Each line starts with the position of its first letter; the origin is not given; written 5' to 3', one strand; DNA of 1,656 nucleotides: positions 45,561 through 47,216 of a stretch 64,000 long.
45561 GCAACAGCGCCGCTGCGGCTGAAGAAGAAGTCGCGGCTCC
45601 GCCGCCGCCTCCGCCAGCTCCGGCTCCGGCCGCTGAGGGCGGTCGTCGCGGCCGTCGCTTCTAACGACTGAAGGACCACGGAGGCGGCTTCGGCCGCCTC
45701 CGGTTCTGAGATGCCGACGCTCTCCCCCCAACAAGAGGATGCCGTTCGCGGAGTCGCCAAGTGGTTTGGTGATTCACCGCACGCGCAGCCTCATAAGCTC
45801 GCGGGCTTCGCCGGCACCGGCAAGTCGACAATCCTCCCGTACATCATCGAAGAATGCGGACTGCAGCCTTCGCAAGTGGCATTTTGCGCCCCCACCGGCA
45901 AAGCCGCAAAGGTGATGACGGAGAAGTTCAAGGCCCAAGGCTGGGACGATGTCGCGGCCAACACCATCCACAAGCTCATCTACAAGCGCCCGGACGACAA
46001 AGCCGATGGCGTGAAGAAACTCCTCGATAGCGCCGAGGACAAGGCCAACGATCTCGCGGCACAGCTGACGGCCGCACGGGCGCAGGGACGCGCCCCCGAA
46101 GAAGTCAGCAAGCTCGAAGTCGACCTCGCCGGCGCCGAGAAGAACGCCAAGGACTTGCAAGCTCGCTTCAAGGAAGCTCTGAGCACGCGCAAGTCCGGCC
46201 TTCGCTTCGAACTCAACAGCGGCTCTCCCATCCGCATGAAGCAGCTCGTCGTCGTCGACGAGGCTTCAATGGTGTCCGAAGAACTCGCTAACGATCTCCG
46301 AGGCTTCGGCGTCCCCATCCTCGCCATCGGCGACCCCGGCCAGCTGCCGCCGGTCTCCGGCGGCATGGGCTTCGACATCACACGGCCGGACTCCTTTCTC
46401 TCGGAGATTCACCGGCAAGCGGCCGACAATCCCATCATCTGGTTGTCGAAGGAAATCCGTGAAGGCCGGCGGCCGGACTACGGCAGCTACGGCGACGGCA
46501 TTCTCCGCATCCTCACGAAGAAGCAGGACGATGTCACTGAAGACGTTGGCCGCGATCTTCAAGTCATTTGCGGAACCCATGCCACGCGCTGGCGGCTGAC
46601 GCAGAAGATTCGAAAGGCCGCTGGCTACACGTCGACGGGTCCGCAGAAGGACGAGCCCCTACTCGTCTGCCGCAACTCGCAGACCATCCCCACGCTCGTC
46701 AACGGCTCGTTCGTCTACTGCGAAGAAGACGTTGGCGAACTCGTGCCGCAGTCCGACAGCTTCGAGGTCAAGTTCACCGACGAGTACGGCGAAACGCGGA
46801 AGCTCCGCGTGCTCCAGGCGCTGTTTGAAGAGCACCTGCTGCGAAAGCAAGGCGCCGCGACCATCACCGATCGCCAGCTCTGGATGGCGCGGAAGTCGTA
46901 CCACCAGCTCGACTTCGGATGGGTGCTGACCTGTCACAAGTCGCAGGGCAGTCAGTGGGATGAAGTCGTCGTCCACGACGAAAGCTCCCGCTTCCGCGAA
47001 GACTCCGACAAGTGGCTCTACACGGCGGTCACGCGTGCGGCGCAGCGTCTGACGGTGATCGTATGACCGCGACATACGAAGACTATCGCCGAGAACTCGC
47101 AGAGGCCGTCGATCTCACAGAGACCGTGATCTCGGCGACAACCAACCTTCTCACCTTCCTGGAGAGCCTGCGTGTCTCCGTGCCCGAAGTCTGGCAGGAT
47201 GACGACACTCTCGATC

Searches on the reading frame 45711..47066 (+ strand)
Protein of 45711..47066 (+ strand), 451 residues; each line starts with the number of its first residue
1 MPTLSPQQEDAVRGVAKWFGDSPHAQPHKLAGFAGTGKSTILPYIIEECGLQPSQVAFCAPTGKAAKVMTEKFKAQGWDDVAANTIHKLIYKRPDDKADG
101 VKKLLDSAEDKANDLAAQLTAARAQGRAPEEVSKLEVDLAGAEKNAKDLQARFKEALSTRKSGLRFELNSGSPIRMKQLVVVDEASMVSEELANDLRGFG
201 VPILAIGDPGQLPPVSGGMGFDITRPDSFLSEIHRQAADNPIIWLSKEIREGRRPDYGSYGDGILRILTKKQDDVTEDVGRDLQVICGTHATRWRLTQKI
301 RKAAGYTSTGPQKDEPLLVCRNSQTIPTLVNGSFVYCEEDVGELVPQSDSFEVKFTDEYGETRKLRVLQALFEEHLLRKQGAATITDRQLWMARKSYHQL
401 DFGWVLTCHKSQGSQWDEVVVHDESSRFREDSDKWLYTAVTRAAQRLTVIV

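Call 57: search_protein_families(library=pfam, proteins=[window:45711-47066:+], max_evalue=0.001)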
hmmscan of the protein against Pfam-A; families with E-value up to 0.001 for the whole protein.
window:45711-47066:+ (451 aa): 6 families
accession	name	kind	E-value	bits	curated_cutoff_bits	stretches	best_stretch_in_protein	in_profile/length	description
PF13604.12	AAA_30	-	1.9e-22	80.4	27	1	4-255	2-174/191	AAA domain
PF13245.12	AAA_19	-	2.4e-19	70.3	25.1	1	26-215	12-132/134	AAA domain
PF13538.12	UvrD_C_2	-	6.9e-17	61.5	27.4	1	403-450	2-52/52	UvrD-like helicase C-terminal domain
PF01443.25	Viral_helicase1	-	5.7e-08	33.3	21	0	383-450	160-227/228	Viral superfamily 1 RNA helicase core domain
PF13401.12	AAA_22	-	5.1e-05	24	27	0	29-207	9-122/130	AAA domain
PF00580.27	UvrD-helicase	-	0.00046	20.4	23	1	27-115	15-111/271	UvrD/REP helicase N-terminal domain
